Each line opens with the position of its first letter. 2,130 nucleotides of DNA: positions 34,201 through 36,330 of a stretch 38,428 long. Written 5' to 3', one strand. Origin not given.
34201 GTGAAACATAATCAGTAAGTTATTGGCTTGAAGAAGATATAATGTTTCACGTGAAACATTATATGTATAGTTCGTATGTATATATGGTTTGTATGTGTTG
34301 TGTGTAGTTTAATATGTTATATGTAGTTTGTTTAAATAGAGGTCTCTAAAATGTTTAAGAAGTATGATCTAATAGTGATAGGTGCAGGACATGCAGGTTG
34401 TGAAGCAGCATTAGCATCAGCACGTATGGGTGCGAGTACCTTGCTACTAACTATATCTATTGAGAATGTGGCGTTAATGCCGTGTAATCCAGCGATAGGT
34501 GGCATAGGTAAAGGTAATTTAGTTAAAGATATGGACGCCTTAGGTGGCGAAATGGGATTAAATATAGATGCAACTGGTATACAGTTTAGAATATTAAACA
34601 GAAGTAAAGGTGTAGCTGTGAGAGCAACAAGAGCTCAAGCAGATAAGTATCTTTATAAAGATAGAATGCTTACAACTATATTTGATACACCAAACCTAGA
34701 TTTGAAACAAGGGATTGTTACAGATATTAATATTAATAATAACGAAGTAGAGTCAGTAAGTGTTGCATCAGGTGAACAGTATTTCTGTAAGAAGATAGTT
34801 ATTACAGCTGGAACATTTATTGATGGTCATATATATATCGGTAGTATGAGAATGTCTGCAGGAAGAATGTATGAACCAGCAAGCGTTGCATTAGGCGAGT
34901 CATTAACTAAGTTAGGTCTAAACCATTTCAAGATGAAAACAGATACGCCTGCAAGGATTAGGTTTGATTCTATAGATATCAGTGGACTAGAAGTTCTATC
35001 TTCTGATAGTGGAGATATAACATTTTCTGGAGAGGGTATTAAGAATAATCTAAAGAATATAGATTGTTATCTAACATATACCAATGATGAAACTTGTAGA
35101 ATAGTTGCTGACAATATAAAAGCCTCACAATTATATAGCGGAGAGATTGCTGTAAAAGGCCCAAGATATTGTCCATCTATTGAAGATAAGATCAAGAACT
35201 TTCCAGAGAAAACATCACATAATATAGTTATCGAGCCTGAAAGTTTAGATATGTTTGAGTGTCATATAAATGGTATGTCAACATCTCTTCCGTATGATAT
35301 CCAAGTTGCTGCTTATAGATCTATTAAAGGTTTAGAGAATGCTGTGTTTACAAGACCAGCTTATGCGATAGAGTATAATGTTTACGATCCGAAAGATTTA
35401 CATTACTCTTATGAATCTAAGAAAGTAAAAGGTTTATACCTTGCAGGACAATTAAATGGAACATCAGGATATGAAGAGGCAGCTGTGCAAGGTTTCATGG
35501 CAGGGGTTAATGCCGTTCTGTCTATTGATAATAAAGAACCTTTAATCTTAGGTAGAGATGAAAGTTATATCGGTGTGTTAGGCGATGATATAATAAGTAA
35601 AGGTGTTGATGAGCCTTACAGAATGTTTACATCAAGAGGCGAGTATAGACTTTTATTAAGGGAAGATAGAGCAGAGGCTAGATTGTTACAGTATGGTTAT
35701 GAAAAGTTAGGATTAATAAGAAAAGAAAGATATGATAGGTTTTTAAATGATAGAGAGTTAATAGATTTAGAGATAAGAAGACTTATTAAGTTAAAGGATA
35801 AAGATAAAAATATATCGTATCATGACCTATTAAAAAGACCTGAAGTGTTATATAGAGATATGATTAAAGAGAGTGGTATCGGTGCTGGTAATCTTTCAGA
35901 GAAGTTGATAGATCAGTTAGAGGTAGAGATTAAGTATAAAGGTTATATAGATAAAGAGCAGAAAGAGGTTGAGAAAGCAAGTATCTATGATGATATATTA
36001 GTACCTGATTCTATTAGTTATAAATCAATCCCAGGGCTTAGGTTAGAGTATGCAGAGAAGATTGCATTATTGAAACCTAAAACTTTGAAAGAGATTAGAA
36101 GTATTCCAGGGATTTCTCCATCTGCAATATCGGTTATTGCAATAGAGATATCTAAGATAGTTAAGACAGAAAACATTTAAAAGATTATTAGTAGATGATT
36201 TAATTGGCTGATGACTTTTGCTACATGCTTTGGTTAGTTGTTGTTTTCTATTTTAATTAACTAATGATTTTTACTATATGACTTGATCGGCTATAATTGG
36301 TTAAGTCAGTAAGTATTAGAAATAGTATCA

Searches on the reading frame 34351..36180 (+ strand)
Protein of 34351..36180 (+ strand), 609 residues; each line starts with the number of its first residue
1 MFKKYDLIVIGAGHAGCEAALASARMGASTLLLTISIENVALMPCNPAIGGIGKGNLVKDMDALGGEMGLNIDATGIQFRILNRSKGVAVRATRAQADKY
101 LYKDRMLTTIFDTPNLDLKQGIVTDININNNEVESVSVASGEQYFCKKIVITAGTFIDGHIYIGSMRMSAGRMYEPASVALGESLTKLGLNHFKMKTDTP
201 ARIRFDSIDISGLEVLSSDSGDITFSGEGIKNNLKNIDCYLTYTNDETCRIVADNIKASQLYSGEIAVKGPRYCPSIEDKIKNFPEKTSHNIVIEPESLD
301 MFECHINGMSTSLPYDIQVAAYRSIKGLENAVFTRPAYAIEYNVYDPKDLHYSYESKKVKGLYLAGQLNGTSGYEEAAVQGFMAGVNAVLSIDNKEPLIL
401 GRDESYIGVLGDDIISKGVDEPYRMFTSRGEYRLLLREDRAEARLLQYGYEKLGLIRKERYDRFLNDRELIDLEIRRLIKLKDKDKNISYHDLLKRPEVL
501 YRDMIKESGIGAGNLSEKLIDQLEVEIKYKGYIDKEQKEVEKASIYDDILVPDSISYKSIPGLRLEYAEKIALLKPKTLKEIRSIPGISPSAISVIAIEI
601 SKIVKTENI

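Call 4: search_protein_families(library=ncbifam, proteins=[window:34351-36180:+])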
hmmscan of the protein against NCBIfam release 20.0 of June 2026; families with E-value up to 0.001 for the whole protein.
window:34351-36180:+ (609 aa): 7 families
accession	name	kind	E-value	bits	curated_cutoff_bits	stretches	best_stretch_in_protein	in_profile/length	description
TIGR00136.1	mnmG_gidA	equivalog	3.5e-213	709.4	524.85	1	5-600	1-612/616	tRNA uridine-5-carboxymethylaminomethyl(34) synthesis enzyme MnmG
NF003739.0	PRK05335.1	equivalog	1.1e-18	67.3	262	1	305-415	277-387/441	methylenetetrahydrofolate--tRNA-(uracil(54)-C(5))-methyltransferase (FADH(2)-oxidizing) TrmFO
TIGR00137.1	gid_trmFO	equivalog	3.6e-15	55.7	428.65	1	306-418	275-387/433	FADH(2)-oxidizing methylenetetrahydrofolate--tRNA-(uracil(54)-C(5))-methyltransferase TrmFO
TIGR02032.1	GG-red-SF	subfamily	4.1e-06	26.7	158.8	1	5-57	1-52/297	geranylgeranyl reductase family protein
TIGR01377.1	soxA_mon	subfamily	0.00037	19.4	479.65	0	5-33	1-29/381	amino oxidase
NF053717.1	VnlPnlRedVprA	equivalog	0.00082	18.3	600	0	3-33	5-35/481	vinyl phenol reductase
TIGR01350.1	lipoamide_DH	equivalog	0.00083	18.2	408.8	0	4-141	1-140/461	dihydrolipoyl dehydrogenase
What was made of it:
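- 34351..36180 (+): mnmG copy 1, immediately downstream of the array. call 4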

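Call 19: find_homologous_proteins(query=window:34351-36180:+, max_evalue=1e-50)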
Query window:34351-36180:+ (609 aa): 8000 proteins with E <= 1e-50 among 8000 candidates; the best 120 are listed.
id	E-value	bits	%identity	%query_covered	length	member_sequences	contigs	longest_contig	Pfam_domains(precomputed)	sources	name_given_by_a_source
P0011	0.0e+0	1342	100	100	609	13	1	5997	PF21680.3,PF01134.29,PF13932.16,PF12831.14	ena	-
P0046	0.0e+0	1268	94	100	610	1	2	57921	PF21680.3,PF01134.29,PF13932.16,PF12831.14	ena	-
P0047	5.2e-268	909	70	95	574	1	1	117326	PF21680.3,PF01134.29,PF13932.16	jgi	-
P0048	2.1e-229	781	59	98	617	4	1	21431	PF21680.3,PF01134.29,PF13932.16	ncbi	-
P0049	2.5e-229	781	59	99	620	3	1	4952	PF07992.21,PF21680.3,PF01134.29,PF13932.16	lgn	-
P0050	3.7e-229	780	59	99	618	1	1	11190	PF07992.21,PF21680.3,PF01134.29,PF13932.16,PF12831.14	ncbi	-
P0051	9.2e-224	763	57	99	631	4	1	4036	PF07992.21,PF21680.3,PF01134.29,PF13932.16,PF12831.14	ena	-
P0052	7.4e-223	760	58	99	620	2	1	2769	PF21680.3,PF01134.29,PF13932.16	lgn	-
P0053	3.5e-222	757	58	99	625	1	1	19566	PF07992.21,PF21680.3,PF01134.29,PF13932.16,PF12831.14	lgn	-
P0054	4.1e-222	757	58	99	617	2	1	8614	PF21680.3,PF01134.29,PF13932.16,PF12831.14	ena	-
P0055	7.4e-221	753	58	99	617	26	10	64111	PF21680.3,PF01134.29,PF13932.16,PF12831.14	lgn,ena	-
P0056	2.4e-220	751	56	99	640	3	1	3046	PF21680.3,PF01134.29,PF13932.16,PF12831.14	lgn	-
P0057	1.1e-219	749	56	99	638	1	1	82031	PF21680.3,PF01134.29,PF13932.16,PF12831.14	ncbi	-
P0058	1.7e-219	748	56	99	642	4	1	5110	PF21680.3,PF01134.29,PF13932.16,PF12831.14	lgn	-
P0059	2.0e-219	748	56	99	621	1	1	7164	PF21680.3,PF01134.29,PF13932.16,PF12831.14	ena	-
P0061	4.7e-219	747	58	99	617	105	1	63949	PF21680.3,PF01134.29,PF13932.16,PF12831.14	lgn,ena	-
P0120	2.4e-200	685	55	98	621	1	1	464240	PF07992.21,PF21680.3,PF01134.29,PF13932.16,PF12831.14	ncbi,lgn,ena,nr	ncbi:MAG: tRNA uridine-5-carboxymethylaminomethyl(34) synthesis enzyme MnmG [Denitrovibrio sp.]|nr:M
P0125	2.3e-198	679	54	99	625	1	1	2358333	PF00890.31,PF21680.3,PF01134.29,PF13932.16,PF12831.14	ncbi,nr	ncbi:tRNA uridine-5-carboxymethylaminomethyl(34) synthesis enzyme MnmG [Deferribacteraceae bacterium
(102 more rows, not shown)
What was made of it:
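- Tried and rejected: Taxonomy came instead from named MnmG homologs (call 19).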

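Call 20: find_encoding_contigs(protein=P0047, flank=10000, max_places=1)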
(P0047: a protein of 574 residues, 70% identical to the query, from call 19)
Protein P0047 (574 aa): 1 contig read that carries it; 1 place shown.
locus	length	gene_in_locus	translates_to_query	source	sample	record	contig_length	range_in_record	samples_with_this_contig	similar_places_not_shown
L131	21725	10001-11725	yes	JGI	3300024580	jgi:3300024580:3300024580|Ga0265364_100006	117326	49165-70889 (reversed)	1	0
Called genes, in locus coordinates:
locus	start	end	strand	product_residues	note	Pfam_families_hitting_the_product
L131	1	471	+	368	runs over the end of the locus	PF00712:DNA_pol3_beta, PF02767:DNA_pol3_beta_2, PF02768:DNA_pol3_beta_3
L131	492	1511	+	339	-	PF02463:SMC_N, PF13175:AAA_15, PF13304:AAA_21 (weak)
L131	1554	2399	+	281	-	-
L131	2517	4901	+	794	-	PF02518:HATPase_c, PF00204:DNA_gyraseB, PF01751:Toprim, PF21249:GyrB_hook (faint), PF00986:DNA_gyraseB_C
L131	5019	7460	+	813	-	PF00521:DNA_topoisoIV, PF03989:DNA_gyraseA_C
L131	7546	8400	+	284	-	PF00763:THF_DHG_CYH, PF02882:THF_DHG_CYH_C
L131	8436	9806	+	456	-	PF10396:TrmE_N, PF12631:MnmE_helical, PF01926:MMR_HSR1, PF02421:FeoB_N (weak)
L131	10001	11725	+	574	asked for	PF01134:GIDA, PF21680:GIDA_C_1st, PF13932:SAM_GIDA_C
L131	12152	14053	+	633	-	PF01134:GIDA, PF07992:Pyr_redox_2, PF12831:FAD_oxidored (weak), PF21680:GIDA_C_1st, PF13932:SAM_GIDA_C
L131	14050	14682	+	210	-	PF02527:GidB, PF13847:Methyltransf_31 (weak)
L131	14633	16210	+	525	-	-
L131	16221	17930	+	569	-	PF01464:SLT, PF01476:LysM (weak), PF23473:LysM3_LYK4_5 (faint), PF23577:LysM_RLK (faint), PF01476:LysM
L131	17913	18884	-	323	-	PF01075:Glyco_transf_9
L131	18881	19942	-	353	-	PF01075:Glyco_transf_9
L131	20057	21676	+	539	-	PF13167:GTP-bdg_N, PF16360:GTP-bdg_M, PF01926:MMR_HSR1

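Call 21: find_encoding_contigs(protein=P0048, flank=10000, max_places=1)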
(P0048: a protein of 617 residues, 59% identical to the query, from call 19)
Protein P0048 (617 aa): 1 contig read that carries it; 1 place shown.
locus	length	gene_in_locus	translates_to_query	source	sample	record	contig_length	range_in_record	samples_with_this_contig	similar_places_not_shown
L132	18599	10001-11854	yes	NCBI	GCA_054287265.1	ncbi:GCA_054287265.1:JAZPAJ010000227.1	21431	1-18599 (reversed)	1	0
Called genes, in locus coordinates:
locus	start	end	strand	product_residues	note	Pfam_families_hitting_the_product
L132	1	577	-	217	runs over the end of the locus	PF00406:ADK (faint), PF02224:Cytidylate_kin, PF13189:Cytidylate_kin2, PF13207:AAA_17 (weak), PF13238:AAA_18 (faint)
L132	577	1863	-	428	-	PF00275:EPSP_synthase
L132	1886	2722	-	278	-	PF02153:PDH_N, PF20463:PDH_C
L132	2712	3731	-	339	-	PF18152:DAHP_snth_FXD, PF00793:DAHP_synth_1, PF03102:NeuB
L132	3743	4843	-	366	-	PF00155:Aminotran_1_2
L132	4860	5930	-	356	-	PF01817:CM_2, PF00800:PDT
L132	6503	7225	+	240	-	-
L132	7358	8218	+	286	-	-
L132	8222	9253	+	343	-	-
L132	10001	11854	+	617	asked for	PF01134:GIDA, PF21680:GIDA_C_1st, PF13932:SAM_GIDA_C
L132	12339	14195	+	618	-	PF01134:GIDA, PF12831:FAD_oxidored (faint), PF21680:GIDA_C_1st, PF13932:SAM_GIDA_C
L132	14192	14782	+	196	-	PF02527:GidB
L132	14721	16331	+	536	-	-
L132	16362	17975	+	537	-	PF23446:LysM1_NFP_LYK (faint), PF23462:LysM3_NFP (faint), PF01464:SLT, PF23473:LysM3_LYK4_5 (faint), PF23577:LysM_RLK (faint), PF01476:LysM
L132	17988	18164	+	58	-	-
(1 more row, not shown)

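Call 22: find_encoding_contigs(protein=P0061, flank=10000, max_places=1)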
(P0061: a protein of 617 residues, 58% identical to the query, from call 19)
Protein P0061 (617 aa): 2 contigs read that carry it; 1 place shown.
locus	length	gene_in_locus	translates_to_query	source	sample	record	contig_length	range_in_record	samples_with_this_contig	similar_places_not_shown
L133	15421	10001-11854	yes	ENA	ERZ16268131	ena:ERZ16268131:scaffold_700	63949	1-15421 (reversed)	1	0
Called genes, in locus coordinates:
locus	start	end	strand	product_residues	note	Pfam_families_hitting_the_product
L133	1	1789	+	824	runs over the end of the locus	PF00521:DNA_topoisoIV, PF03989:DNA_gyraseA_C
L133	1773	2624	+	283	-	PF00763:THF_DHG_CYH, PF02882:THF_DHG_CYH_C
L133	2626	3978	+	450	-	PF10396:TrmE_N, PF12631:MnmE_helical, PF01926:MMR_HSR1, PF02421:FeoB_N, PF04548:AIG1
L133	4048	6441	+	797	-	-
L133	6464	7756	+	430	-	-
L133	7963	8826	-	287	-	PF00892:EamA, PF05653:Mg_trans_NIPA (faint), PF06027:SLC35F (faint), PF06800:Sugar_transport, PF00892:EamA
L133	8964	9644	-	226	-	PF13489:Methyltransf_23, PF02353:CMAS (weak), PF13847:Methyltransf_31, PF08241:Methyltransf_11, PF08242:Methyltransf_12, PF13649:Methyltransf_25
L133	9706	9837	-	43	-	-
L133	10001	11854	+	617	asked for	PF01134:GIDA, PF12831:FAD_oxidored (weak), PF21680:GIDA_C_1st, PF13932:SAM_GIDA_C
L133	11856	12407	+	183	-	-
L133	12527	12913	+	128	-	-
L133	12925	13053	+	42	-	-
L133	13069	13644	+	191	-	-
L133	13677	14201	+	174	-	-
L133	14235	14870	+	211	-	-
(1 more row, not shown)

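Call 23: find_encoding_contigs(protein=P0125, flank=10000, max_places=1)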
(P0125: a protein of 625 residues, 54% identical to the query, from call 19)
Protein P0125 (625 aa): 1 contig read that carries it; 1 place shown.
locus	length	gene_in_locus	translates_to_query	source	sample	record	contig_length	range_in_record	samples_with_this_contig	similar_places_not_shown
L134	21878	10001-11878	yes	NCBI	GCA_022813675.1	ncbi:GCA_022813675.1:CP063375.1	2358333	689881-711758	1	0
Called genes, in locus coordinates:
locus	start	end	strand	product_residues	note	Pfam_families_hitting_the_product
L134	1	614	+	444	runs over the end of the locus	PF11638:DnaA_N, PF00308:Bac_DnaA, PF01695:IstB_IS21 (weak), PF00004:AAA (weak), PF13173:AAA_14 (weak), PF22688:Hda_lid (faint), PF08299:Bac_DnaA_C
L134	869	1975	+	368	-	PF00712:DNA_pol3_beta, PF02767:DNA_pol3_beta_2, PF02768:DNA_pol3_beta_3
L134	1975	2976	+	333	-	PF02463:SMC_N, PF13175:AAA_15 (weak), PF13476:AAA_23, PF13304:AAA_21 (weak)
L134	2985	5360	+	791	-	PF02518:HATPase_c, PF00204:DNA_gyraseB, PF01751:Toprim, PF21249:GyrB_hook, PF00986:DNA_gyraseB_C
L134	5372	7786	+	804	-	PF00521:DNA_topoisoIV, PF03989:DNA_gyraseA_C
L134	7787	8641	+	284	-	PF00763:THF_DHG_CYH, PF02882:THF_DHG_CYH_C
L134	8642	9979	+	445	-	PF10396:TrmE_N, PF12631:MnmE_helical, PF00350:Dynamin_N (faint), PF01926:MMR_HSR1, PF02421:FeoB_N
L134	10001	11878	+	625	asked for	PF00890:FAD_binding_2 (faint), PF01134:GIDA, PF12831:FAD_oxidored (weak), PF21680:GIDA_C_1st, PF13932:SAM_GIDA_C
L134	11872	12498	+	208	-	PF02527:GidB, PF13847:Methyltransf_31 (faint)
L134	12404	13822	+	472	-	-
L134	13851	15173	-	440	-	PF03605:DcuA_DcuB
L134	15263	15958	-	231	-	PF00072:Response_reg, PF08279:HTH_11, PF09107:WHD_3rd_SelB (weak), PF09339:HTH_IclR (weak), PF20714:HTH_64 (weak)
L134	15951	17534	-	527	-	PF17203:sCache_3_2, PF14689:SPOB_a, PF13581:HATPase_c_2, PF02518:HATPase_c, PF14501:HATPase_c_5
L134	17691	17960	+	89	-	PF02583:Trns_repr_metal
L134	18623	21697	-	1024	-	PF04313:HSDR_N, PF04851:ResIII, PF00270:DEAD, PF18766:SWI2_SNF2, PF22679:T1R_D3-like, PF12008:EcoR124_C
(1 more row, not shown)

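Call 35: find_encoding_contigs(protein=P0120, flank=10000, max_places=1)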
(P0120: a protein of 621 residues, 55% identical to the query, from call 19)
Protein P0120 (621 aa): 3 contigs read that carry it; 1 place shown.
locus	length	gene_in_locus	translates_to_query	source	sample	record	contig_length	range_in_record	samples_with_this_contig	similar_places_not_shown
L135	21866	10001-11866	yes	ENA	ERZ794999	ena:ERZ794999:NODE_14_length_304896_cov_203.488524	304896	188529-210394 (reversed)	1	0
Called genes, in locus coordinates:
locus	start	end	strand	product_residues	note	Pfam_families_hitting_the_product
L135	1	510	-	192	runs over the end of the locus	PF17209:Hfq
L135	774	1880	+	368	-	PF00712:DNA_pol3_beta, PF02767:DNA_pol3_beta_2, PF02768:DNA_pol3_beta_3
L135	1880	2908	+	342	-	PF02463:SMC_N, PF13175:AAA_15 (weak), PF13476:AAA_23 (faint), PF13304:AAA_21 (faint)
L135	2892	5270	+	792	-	PF02518:HATPase_c, PF00204:DNA_gyraseB, PF01751:Toprim, PF21249:GyrB_hook, PF00986:DNA_gyraseB_C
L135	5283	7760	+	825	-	PF00521:DNA_topoisoIV, PF03989:DNA_gyraseA_C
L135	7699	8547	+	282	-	PF00763:THF_DHG_CYH, PF02882:THF_DHG_CYH_C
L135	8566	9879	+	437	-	PF10396:TrmE_N, PF12631:MnmE_helical, PF00350:Dynamin_N (faint), PF01926:MMR_HSR1, PF02421:FeoB_N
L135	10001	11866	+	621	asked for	PF01134:GIDA, PF07992:Pyr_redox_2 (weak), PF12831:FAD_oxidored (weak), PF21680:GIDA_C_1st, PF13932:SAM_GIDA_C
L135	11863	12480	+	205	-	PF02527:GidB, PF13847:Methyltransf_31 (weak)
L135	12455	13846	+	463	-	-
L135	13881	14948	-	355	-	PF04015:DUF362, PF13187:Fer4_9 (faint), PF13237:Fer4_10 (faint), PF25160:LdpA_Fe-S-bd (faint), PF00037:Fer4 (faint), PF12797:Fer4_2 (faint), PF14697:Fer4_21, PF12838:Fer4_7 (weak), +3 more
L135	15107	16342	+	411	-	PF00563:EAL, PF08668:HDOD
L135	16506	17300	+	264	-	PF09339:HTH_IclR, PF12802:MarR_2 (weak), PF01614:IclR_C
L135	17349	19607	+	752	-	PF13188:PAS_8 (faint), PF13426:PAS_9, PF00989:PAS, PF08448:PAS_4 (weak), PF13426:PAS_9, PF00512:HisKA (weak), PF02518:HATPase_c, PF00072:Response_reg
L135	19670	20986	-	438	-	PF00155:Aminotran_1_2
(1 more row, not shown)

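Call 36: find_encoding_contigs(protein=P0046, flank=10000, max_places=2)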
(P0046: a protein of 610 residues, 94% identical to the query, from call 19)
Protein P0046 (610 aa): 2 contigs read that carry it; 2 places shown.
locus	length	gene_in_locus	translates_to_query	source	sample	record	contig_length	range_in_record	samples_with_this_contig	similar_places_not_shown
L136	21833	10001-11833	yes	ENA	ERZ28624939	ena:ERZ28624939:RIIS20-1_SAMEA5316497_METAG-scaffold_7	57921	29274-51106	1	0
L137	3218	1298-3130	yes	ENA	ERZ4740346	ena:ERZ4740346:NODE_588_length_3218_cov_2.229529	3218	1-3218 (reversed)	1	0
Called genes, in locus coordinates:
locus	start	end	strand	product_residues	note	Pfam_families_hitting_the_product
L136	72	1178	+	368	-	PF00712:DNA_pol3_beta, PF02767:DNA_pol3_beta_2, PF02768:DNA_pol3_beta_3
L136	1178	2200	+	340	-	PF02463:SMC_N, PF13175:AAA_15, PF13304:AAA_21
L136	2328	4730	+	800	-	PF02518:HATPase_c, PF00204:DNA_gyraseB, PF01751:Toprim, PF00986:DNA_gyraseB_C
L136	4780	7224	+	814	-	PF00521:DNA_topoisoIV, PF03989:DNA_gyraseA_C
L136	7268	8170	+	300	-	PF00763:THF_DHG_CYH, PF02882:THF_DHG_CYH_C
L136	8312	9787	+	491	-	PF10396:TrmE_N, PF12631:MnmE_helical, PF00071:Ras (weak), PF01926:MMR_HSR1, PF02421:FeoB_N (weak)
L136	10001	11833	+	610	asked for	PF01134:GIDA, PF12831:FAD_oxidored, PF21680:GIDA_C_1st, PF13932:SAM_GIDA_C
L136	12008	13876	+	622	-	PF01134:GIDA, PF07992:Pyr_redox_2 (faint), PF21680:GIDA_C_1st, PF13932:SAM_GIDA_C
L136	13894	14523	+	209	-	PF02527:GidB, PF13847:Methyltransf_31 (weak)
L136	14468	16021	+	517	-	-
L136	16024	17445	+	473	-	PF01464:SLT, PF01476:LysM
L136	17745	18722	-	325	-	PF01075:Glyco_transf_9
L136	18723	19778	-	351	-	PF01075:Glyco_transf_9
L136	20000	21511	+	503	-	PF02421:FeoB_N (faint), PF00009:GTP_EFTU (faint), PF13167:GTP-bdg_N, PF16360:GTP-bdg_M, PF00025:Arf (weak), PF00350:Dynamin_N (faint), PF01926:MMR_HSR1, PF02492:cobW (faint)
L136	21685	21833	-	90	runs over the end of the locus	-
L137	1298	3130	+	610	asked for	PF01134:GIDA, PF12831:FAD_oxidored, PF21680:GIDA_C_1st, PF13932:SAM_GIDA_C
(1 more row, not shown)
